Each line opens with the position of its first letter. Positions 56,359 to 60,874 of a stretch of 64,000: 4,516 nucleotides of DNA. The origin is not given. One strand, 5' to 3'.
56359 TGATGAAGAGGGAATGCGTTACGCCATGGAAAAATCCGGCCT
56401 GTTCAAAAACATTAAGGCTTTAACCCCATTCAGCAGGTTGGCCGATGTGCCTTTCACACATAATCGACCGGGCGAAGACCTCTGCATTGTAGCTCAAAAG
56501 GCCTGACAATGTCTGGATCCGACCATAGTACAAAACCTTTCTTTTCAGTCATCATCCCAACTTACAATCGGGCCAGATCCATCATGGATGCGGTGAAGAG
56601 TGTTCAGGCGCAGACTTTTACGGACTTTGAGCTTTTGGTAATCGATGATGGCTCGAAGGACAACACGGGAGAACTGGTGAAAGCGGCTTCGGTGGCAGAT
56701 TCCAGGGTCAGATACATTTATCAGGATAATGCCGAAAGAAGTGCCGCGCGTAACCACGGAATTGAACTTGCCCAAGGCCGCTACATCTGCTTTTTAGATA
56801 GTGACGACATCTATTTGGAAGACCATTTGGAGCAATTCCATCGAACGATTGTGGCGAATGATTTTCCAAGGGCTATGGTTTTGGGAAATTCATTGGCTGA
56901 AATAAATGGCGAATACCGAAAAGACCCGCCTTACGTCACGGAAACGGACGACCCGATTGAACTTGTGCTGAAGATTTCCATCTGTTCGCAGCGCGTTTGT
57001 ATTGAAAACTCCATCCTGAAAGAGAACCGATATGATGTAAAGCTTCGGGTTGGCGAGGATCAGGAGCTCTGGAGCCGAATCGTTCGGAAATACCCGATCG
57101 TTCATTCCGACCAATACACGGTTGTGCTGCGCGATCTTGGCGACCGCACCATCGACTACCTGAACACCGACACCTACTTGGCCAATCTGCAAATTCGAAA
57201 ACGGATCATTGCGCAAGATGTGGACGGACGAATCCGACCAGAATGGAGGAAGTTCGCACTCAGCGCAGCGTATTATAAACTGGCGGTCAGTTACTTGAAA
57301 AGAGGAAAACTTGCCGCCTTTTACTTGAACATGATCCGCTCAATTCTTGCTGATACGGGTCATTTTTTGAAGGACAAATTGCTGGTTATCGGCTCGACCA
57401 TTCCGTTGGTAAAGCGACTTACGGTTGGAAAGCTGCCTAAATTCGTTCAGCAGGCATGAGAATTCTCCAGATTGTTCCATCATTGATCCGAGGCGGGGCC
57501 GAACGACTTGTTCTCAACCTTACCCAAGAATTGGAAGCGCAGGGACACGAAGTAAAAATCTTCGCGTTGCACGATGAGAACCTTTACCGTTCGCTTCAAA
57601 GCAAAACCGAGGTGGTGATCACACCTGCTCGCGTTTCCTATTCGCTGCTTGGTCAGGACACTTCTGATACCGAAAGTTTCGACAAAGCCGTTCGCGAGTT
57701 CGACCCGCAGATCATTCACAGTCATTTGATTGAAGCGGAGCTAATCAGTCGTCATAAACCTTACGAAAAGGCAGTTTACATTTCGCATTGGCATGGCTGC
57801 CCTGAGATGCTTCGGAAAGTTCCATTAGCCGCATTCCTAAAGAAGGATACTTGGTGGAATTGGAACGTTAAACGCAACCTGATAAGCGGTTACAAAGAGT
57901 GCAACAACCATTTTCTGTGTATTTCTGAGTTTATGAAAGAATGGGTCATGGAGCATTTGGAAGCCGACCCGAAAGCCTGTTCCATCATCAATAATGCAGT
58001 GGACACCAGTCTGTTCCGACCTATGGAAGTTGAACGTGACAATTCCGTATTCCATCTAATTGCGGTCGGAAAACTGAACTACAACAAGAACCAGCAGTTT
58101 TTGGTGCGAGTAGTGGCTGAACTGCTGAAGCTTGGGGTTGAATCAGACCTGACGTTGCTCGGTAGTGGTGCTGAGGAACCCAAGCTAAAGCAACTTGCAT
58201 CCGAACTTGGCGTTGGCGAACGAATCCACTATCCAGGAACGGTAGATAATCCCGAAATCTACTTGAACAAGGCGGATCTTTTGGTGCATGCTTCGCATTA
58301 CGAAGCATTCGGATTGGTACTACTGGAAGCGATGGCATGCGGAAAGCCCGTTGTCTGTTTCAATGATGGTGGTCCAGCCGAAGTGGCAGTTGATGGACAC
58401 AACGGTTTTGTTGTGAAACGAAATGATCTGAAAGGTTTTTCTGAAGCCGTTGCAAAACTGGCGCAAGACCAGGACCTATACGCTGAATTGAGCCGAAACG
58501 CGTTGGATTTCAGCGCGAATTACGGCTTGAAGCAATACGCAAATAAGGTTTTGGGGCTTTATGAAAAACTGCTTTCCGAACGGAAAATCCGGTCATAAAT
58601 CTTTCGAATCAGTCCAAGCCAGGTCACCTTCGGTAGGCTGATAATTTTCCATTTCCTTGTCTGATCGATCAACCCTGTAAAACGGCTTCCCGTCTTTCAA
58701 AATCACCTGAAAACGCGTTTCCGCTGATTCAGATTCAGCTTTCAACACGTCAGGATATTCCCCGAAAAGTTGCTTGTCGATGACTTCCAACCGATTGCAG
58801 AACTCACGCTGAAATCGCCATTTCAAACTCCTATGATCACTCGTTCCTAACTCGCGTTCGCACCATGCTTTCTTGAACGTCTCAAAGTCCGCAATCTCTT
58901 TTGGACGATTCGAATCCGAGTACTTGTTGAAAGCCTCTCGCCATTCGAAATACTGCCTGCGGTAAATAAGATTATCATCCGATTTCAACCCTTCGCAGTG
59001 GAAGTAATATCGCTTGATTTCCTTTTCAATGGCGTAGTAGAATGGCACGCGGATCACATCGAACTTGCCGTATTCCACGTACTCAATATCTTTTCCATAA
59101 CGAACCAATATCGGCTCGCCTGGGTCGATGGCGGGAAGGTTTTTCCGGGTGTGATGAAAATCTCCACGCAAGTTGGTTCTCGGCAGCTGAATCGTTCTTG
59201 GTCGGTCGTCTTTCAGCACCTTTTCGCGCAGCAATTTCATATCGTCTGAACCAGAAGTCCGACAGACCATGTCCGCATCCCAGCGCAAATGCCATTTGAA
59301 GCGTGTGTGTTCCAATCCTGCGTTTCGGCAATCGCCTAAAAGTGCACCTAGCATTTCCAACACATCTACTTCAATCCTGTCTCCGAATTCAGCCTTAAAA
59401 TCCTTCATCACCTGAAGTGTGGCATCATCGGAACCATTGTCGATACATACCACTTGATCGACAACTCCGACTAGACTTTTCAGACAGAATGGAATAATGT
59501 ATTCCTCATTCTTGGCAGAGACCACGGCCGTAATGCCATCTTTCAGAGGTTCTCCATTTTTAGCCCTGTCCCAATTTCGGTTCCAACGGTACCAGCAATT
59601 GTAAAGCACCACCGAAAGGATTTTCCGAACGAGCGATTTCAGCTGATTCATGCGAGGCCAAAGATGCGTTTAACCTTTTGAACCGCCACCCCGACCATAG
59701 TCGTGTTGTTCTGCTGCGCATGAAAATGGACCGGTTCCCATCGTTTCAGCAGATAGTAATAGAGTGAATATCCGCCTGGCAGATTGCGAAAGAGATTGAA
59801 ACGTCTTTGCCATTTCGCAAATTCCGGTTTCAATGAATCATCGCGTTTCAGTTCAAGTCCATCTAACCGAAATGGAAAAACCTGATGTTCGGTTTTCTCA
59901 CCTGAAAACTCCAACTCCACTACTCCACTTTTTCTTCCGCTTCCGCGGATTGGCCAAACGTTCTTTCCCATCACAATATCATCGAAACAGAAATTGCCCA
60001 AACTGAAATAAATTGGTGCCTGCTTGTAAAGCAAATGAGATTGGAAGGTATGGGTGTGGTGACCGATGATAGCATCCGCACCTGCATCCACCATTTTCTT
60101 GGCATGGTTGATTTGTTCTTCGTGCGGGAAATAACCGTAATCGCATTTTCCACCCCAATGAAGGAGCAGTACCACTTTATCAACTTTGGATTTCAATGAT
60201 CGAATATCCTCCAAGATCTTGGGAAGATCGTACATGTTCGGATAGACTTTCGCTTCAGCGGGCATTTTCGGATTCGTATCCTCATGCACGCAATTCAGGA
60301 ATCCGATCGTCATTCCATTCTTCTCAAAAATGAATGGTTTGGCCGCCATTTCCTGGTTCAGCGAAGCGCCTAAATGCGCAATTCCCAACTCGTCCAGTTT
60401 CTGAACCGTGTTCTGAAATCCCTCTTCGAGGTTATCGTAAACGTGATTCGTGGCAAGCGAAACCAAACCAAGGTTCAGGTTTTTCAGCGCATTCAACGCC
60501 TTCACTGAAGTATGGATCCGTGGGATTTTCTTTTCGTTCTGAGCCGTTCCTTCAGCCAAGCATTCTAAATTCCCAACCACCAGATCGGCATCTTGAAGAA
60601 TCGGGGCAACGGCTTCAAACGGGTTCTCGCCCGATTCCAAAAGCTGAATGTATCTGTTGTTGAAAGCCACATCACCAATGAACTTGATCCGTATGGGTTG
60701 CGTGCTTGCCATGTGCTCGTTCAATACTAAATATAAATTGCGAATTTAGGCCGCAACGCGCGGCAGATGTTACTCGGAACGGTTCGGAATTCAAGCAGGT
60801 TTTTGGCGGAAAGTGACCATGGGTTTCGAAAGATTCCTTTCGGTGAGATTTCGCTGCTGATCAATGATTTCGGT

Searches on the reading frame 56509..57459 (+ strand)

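Call 7: search_protein_families(library=pfam, proteins=[window:56509-57459:+], max_evalue=0.001)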
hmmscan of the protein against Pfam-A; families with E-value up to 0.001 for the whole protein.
window:56509-57459:+ (316 aa): 4 families
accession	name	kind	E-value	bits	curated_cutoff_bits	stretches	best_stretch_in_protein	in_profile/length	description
PF00535.33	Glycos_transf_2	-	7.5e-32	111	23.3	1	13-118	1-107/168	Glycosyl transferase family 2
PF10111.15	Glyco_tranf_2_2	-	8.6e-14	52.1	27.3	1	13-113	1-105/276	Glycosyltransferase like family 2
PF13641.12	Glyco_tranf_2_3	-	4.5e-09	37.1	27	1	12-109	3-106/230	Glycosyltransferase like family 2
PF13704.12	Glyco_tranf_2_4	-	0.00024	22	27.5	1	41-107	21-89/98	Glycosyl transferase family 2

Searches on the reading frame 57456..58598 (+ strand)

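Call 7: search_protein_families(library=pfam, proteins=[window:57456-58598:+], max_evalue=0.001)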
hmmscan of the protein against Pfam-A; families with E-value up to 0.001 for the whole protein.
window:57456-58598:+ (380 aa): 5 families
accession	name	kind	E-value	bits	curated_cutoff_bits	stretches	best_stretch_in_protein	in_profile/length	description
PF00534.26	Glycos_transf_1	-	1.1e-39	136.2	26.4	1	200-349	17-169/172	Glycosyl transferases group 1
PF13692.12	Glyco_trans_1_4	-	2.6e-33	115.7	27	1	200-338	3-142/142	Glycosyl transferases group 1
PF13439.12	Glyco_transf_4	-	3e-24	86.4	28.5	1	13-185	2-169/170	Glycosyltransferase Family 4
PF20706.3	GT4-conflict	-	1.7e-09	37.6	26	1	181-310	180-319/385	Family 4 Glycosyltransferase in conflict systems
PF13579.12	Glyco_trans_4_4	-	6e-09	36.9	29.7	1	13-114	1-103/158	Glycosyl transferase 4-like domain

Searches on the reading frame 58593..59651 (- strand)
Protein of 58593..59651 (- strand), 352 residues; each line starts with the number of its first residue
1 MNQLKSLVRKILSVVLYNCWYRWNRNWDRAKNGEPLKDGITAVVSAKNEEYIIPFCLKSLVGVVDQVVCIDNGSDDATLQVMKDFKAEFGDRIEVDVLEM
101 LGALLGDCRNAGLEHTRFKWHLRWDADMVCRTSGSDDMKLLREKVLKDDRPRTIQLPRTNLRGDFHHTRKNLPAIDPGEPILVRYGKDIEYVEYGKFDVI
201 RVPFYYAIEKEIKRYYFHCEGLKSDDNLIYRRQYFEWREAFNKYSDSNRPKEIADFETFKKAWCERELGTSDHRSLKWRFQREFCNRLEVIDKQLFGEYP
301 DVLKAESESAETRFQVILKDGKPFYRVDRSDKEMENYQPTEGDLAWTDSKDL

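Call 7: search_protein_families(library=pfam, proteins=[window:58593-59651:-], max_evalue=0.001)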
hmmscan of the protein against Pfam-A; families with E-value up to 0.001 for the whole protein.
window:58593-59651:- (352 aa): 1 family
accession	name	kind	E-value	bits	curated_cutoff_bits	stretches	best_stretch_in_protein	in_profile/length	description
PF00535.33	Glycos_transf_2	-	2.4e-10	41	23.3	1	42-131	2-92/168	Glycosyl transferase family 2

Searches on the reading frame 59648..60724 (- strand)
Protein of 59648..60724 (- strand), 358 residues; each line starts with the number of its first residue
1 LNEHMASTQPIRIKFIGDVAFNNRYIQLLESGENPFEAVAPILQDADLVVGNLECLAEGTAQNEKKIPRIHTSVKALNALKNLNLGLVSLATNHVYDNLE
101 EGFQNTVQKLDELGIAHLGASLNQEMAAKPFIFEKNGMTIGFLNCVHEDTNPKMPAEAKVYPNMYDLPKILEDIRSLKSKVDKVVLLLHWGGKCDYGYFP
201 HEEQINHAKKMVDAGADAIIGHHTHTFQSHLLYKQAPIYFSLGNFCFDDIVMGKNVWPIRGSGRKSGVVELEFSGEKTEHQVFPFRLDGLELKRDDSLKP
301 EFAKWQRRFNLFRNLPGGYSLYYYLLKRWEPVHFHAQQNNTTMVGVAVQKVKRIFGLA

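Call 7: search_protein_families(library=pfam, proteins=[window:59648-60724:-], max_evalue=0.001)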
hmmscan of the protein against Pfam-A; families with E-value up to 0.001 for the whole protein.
window:59648-60724:- (358 aa): 1 family
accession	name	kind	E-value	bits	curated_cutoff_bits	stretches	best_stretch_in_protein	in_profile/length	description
PF09587.15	PGA_cap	-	6e-59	200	27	1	13-248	2-254/255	Bacterial capsule synthesis protein PGA_cap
